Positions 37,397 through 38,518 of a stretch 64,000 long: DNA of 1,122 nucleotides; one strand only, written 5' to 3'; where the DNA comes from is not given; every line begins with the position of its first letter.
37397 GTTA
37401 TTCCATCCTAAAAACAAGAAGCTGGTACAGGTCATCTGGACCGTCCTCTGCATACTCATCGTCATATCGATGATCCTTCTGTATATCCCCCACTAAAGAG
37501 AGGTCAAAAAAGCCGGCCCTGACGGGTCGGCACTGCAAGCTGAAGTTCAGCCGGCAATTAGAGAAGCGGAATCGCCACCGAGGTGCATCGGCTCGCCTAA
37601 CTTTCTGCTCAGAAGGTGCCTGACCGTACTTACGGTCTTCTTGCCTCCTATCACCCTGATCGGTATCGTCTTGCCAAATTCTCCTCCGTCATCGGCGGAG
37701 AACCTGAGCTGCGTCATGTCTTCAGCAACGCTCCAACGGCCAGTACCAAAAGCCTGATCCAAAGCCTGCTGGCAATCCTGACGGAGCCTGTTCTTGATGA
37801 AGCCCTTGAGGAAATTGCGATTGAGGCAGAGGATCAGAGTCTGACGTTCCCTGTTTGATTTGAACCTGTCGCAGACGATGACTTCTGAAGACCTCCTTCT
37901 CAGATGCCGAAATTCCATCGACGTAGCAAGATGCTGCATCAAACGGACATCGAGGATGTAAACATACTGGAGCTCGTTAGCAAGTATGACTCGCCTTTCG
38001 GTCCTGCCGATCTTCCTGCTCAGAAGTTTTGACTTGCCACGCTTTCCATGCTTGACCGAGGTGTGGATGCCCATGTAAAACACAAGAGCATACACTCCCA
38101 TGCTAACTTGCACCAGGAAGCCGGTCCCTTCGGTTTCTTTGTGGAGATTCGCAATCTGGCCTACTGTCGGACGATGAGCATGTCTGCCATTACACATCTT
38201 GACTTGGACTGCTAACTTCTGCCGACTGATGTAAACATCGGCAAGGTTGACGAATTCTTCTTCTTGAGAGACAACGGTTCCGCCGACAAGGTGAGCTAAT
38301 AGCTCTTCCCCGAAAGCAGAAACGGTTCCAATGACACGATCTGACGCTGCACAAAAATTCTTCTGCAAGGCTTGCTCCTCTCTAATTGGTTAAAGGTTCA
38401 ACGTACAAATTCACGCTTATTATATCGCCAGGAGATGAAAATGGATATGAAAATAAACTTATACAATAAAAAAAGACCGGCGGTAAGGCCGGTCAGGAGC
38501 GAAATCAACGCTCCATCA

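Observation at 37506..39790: GC-rich two-gene insert of unknown function next to rnpB, with an in-frame TGA joining two ORFs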

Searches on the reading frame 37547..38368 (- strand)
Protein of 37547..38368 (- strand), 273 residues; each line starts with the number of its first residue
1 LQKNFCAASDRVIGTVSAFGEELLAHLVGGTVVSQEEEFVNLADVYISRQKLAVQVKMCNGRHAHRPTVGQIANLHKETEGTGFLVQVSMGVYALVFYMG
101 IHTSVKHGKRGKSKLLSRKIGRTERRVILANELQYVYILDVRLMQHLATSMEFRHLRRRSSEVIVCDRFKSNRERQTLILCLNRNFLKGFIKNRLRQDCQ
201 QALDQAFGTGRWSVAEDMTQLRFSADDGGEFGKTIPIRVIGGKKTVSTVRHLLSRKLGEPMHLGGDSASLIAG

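Call 4: search_protein_families(library=pfam, proteins=[window:37547-38368:-], max_evalue=1)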
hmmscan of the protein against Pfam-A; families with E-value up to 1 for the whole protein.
window:37547-38368:- (273 aa): 0 families

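Call 7: search_protein_families(library=padloc, proteins=[window:37547-38368:-], max_evalue=1)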
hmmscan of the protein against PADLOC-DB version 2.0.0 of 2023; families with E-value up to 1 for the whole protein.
window:37547-38368:- (273 aa): 0 families

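Call 8: search_protein_families(library=ncbifam, proteins=[window:37547-38368:-], max_evalue=1)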
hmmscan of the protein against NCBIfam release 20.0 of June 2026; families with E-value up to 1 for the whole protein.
window:37547-38368:- (273 aa): 0 families

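Call 9: search_protein_families(library=phrogs, proteins=[window:37547-38368:-], max_evalue=1)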
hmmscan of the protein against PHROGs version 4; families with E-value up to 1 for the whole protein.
window:37547-38368:- (273 aa): 3 families
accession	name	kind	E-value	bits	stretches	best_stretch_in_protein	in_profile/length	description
phrog_3948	-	unknown function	0.22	12.8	1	190-227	39-76/92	-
phrog_13264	-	unknown function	0.37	12.2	1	164-218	12-61/94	-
phrog_11656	-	unknown function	0.37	12.2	1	129-154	39-64/78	-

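Call 14: find_homologous_proteins(query=window:37547-38368:-, max_evalue=0.001)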
Query window:37547-38368:- (273 aa): 8 proteins with E <= 0.001 among 1016 candidates.
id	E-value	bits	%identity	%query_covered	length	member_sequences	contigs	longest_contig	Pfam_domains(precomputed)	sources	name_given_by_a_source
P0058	2.0e-176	603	100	100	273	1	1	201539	-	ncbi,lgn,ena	-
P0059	5.4e-69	251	48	94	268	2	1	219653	-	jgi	jgi:hypothetical protein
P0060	1.0e-62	230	49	91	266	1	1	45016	-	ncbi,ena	-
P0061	1.0e-61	227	45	96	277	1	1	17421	-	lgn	-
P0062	3.9e-60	222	45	100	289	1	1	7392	-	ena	-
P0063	2.1e-51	193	43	88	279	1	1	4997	-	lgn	-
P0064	5.0e-45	172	42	96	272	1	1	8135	-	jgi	jgi:hypothetical protein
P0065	1.0e-40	158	41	91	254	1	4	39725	-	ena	-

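Call 21: find_homologous_proteins(query=A2, max_evalue=0.01)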
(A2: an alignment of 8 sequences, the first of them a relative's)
Query A2 (8 sequences) (273 aa, profile of the alignment): 14 proteins with E <= 0.01 among 8000 candidates.
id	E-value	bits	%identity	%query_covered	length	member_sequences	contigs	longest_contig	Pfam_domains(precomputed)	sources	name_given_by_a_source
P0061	1.4e-119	417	45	96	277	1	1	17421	-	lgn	-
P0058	1.1e-117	411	100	100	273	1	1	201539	-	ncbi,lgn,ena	-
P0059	5.9e-116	405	48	94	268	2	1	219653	-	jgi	jgi:hypothetical protein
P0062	3.3e-115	402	45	100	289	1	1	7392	-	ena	-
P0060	2.3e-112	393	49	91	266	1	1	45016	-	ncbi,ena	-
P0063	9.9e-109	381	43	88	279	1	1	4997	-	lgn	-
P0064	1.5e-104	367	42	96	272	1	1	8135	-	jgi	jgi:hypothetical protein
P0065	9.4e-99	348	41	91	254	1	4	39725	-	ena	-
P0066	1.2e-96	342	43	96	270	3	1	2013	-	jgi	jgi:hypothetical protein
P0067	5.2e-95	336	42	96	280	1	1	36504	-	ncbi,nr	ncbi:MAG: hypothetical protein PHF79_00450 [Candidatus Pacebacteria bacterium]|nr:hypothetical prote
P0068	2.1e-88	314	38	96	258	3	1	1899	-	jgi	jgi:hypothetical protein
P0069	4.0e-87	310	47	95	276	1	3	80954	-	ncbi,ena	-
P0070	9.7e-75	270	42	91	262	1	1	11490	-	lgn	-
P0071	5.9e-67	244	49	66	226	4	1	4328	-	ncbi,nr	ncbi:MAG: hypothetical protein KGI79_03290, partial [Patescibacteria group bacterium]|nr:hypothetica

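Call 29: predict_structure(alignment_id=A4)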
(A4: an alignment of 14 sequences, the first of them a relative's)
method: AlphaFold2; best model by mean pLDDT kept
length: 273 residues; sequences in the alignment: 14
mean_pLDDT: 82.2   pTM: 0.84
mean pLDDT of the five models: 82.2, 81.9, 81.6, 80.4, 80.3
residues with pLDDT >= 90: 142; 70-90: 71; 50-70: 27; < 50: 33
segments of 3 or more residues with pLDDT < 50: 1-6, 106-109, 162-175, 267-273
pLDDT, mean of each block of 10 residues (from residue 1): 47 87 95 90 93 92 73 91 76 91 51 73 89 94 96 87 47 59 88 90 97 96 90 95 98 86 63 31
secondary structure, 60 per line:
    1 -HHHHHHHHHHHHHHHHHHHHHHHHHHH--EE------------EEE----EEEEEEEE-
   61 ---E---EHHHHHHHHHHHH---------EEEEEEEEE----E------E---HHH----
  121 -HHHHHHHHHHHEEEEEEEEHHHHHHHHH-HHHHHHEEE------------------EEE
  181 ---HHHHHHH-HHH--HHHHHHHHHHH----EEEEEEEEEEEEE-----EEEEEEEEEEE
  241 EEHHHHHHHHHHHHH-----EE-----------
elements in order: H2-28 E45-47 E52-59 H69-80 E90-98 H122-132 E133-140 H141-149 H151-156 E157-159 E178-180 H184-190 H197-207 E212-224 E230-242 H243-255

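Call 35: fold_search(model_id=the predicted structure, library=pdb)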
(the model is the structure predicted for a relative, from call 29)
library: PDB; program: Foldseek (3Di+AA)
matches with E <= 10: 429; with E <= 0.001: 0
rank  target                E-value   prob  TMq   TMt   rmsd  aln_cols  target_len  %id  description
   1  9gvu_A                4.2e-01  0.35  0.11  0.15   3.1        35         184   23  Human Rab27A in complex with cyclic peptide IMP-2660 (released 2025-10-15)
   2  8h8d_B                5.4e-01  0.08  0.09  0.09  13.8        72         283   11  Structure of Xenopus tropicalis acid-sensitive outwardly rectifying channel ASOR trimer bound with tRNA (intermediate  (released 2024-05-01)
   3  2ge5_A                7.7e-01  0.08  0.21  0.25   8.9       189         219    9  EcoRV Restriction Endonuclease C-terminal deletion mutant/GATATC/Ca2+ (released 2006-07-04)
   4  8p3g_A                8.2e-01  0.14  0.11  0.14   7.2        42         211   21  Fusion hSlp2-a_Rab27A bound to covalent hit fragment IMP-1704 (released 2024-11-20)
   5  8cvm_t                8.7e-01  0.15  0.10  0.21   3.5        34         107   20  Cutibacterium acnes 50S ribosomal subunit with P-site tRNA and Sarecycline bound in the local refined map (released 2023-03-15)
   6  8jx4_A                9.2e-01  0.05  0.09  0.15  13.1        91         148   19  Structure of the catalytic domain of pseudomurein endo-isopeptidases PeiW (released 2024-10-09)
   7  8p3j_A                1.0e+00  0.13  0.11  0.13   7.9        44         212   20  Fusion hSlp2-a_Rab27A non-covalent complex with hit fragment IMP-1704 (released 2024-11-20)
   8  8h8d_C                1.0e+00  0.03  0.08  0.07  20.5       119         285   11  Structure of Xenopus tropicalis acid-sensitive outwardly rectifying channel ASOR trimer bound with tRNA (intermediate  (released 2024-05-01)
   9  2b0e_A                1.1e+00  0.08  0.18  0.20   8.6       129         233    8  EcoRV Restriction Endonuclease/GAAUTC/Ca2+ (released 2005-09-27)
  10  1b97_A                1.1e+00  0.08  0.19  0.21   7.5       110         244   10  ANALYSIS OF A MUTATIONAL HOT-SPOT IN THE ECORV RESTRICTION ENDONUCLEASE: A CATALYTIC ROLE FOR A MAIN CHAIN CARBONYL GR (released 1999-02-26)
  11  1b96_A                1.2e+00  0.09  0.22  0.24   6.4       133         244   13  ANALYSIS OF A MUTATIONAL HOT-SPOT IN THE ECORV RESTRICTION ENDONUCLEASE: A CATALYTIC ROLE FOR A MAIN CHAIN CARBONYL GR (released 1999-02-26)
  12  6ywv_n                1.2e+00  0.02  0.12  0.15  14.7       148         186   11  The structure of the Atp25 bound assembly intermediate of the mitoribosome from Neurospora crassa (released 2020-11-11)
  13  2aoq_A                1.2e+00  0.02  0.14  0.16  20.8       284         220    8  Crystal structure of MutH-unmethylated DNA complex (released 2005-10-11)
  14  6drb                  1.3e+00  0.03  0.06  0.06  15.9        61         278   18  Crystal Structure of the YopH PTP1B WPD loop Chimera 3 PTPase bound to tungstate (released 2018-08-29)
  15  6tle_A                1.4e+00  0.05  0.12  0.11  10.5        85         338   13  Human Eg5 motor domain mutant E344K (released 2021-06-30)
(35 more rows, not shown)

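Call 36: search_protein_representatives(alignment_id=A4)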
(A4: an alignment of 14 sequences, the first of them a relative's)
Query: 14 sequences, 270 profile positions. Proteins with E-value up to 0.001 (for the whole library): 32; up to 1e-10: 27; up to 1e-30: 25. The best 32 are listed.
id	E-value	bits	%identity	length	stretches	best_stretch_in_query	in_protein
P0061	4.4e-113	393.7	-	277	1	3-266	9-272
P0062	3.4e-107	374.4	-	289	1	3-267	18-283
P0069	1.0e-106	372.8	-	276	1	4-268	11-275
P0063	1.5e-99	349.3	-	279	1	3-270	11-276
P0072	1.8e-86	306.4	-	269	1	1-263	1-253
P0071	1.5e-81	290.3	-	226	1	13-256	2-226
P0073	3.8e-80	285.7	-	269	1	10-263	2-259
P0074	2.7e-74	266.5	-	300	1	8-266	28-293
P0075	1.6e-65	237.7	-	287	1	6-269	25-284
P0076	8.8e-65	235.3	-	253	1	3-257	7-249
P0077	1.2e-64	234.8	-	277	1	3-261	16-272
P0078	7.3e-64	232.3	-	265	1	3-264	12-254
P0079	3.6e-60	220.2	-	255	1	2-256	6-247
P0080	2.1e-58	214.4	-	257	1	12-262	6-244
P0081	2.4e-57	210.9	-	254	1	4-256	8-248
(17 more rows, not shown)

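Call 37: search_solved_structures(query=A4, max_evalue=10, show_alignments=2)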
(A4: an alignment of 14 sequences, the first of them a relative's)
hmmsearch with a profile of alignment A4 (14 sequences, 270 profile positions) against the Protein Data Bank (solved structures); distinct sequences matched with E-value up to 10: 0.

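Call 44: find_encoding_contigs(protein=P0058, flank=4000, max_places=8)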
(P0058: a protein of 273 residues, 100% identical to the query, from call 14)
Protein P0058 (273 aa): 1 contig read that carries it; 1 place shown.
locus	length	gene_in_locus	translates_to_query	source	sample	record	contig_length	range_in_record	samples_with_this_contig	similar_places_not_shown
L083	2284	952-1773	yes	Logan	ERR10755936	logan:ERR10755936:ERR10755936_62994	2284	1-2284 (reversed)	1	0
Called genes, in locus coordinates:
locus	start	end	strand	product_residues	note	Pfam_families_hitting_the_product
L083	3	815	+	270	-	?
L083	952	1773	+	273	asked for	-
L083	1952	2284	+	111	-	?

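Call 55: find_related_loci(query=A4, collection=viral_contigs, flank=6000)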
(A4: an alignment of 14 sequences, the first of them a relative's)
Query A4 (273 aa) in viral_contigs; peptide patterns used: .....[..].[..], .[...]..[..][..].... (x = any residue, [..] = any of these).
17 stretches matched a pattern, but none encodes a relative of the query by tblastn (E <= 1e-3).

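Call 71: search_protein_families(library=pfam, alignment_id=A5, max_evalue=0.5)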
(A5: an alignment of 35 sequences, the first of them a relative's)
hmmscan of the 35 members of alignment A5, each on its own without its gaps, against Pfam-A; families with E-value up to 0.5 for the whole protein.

A. member 1, P0058 (273 aa): 0 families

B. families by the number of members that match (of 35 scanned): 8 families
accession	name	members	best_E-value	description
PF14630.12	ORC5_C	1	0.0083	Origin recognition complex (ORC) subunit 5 C-terminus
PF22522.2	DUF6998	1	0.06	Family of unknown function (DUF6998)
PF01837.22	HcyBio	1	0.071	Homocysteine biosynthesis enzyme, sulfur-incorporation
PF05990.18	DUF900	1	0.13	Alpha/beta hydrolase of unknown function (DUF900)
PF22856.1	Tal-1A_2A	1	0.14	Peptide tarsal-less 1A/2A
PF17821.6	DUF5583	1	0.25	Family of unknown function (DUF5583)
PF19977.5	xRRM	1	0.25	xRRM domain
PF16748.10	INSC_LBD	1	0.36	Inscuteable LGN-binding domain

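Call 78: find_encoding_contigs(protein=P0060, flank=4000, max_places=1)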
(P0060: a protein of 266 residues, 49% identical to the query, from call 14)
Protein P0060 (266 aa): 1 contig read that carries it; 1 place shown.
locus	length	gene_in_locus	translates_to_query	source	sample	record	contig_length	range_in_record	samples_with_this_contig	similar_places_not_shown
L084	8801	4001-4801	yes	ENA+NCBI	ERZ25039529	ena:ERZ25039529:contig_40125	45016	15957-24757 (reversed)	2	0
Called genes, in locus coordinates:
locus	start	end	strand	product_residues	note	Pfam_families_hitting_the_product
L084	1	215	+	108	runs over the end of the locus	-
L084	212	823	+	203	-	PF04909:Amidohydro_2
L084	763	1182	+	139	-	PF04909:Amidohydro_2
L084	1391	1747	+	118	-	PF01923:Cob_adeno_trans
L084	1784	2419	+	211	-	PF08713:DNA_alkylation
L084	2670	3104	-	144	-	-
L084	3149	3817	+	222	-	-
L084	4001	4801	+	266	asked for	-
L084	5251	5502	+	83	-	-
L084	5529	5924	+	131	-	PF16320:Ribosomal_L12_N, PF00542:Ribosomal_L12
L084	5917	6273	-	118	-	-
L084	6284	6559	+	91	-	-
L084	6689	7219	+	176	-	PF05552:MS_channel_1st_1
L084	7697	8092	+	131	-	PF00410:Ribosomal_S8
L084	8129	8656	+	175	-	PF00347:Ribosomal_L6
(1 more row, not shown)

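Call 79: find_encoding_contigs(protein=P0069, flank=4000, max_places=1)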
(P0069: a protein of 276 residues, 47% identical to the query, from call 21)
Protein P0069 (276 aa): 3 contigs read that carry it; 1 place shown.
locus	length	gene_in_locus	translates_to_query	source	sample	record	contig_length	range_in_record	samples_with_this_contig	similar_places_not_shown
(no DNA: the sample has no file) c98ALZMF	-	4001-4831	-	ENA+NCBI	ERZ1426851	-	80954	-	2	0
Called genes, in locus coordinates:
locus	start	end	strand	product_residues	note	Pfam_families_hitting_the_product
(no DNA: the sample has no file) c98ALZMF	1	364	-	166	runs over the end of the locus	-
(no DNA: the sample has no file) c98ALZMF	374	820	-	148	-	-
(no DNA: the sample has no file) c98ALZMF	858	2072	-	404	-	PF00482:T2SSF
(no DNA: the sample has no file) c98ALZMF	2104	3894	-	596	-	PF05157:MshEN, PF00437:T2SSE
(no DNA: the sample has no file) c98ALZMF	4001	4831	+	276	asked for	-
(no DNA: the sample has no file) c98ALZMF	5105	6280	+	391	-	PF08529:NusA_N, PF00575:S1, PF13184:KH_NusA_1st, PF26594:KH_NusA_2nd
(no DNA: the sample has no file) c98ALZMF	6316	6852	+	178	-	PF00719:Pyrophosphatase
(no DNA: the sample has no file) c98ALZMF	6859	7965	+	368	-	PF05697:Trigger_N, PF05698:Trigger_C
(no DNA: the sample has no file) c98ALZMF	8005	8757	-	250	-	PF04452:Methyltrans_RNA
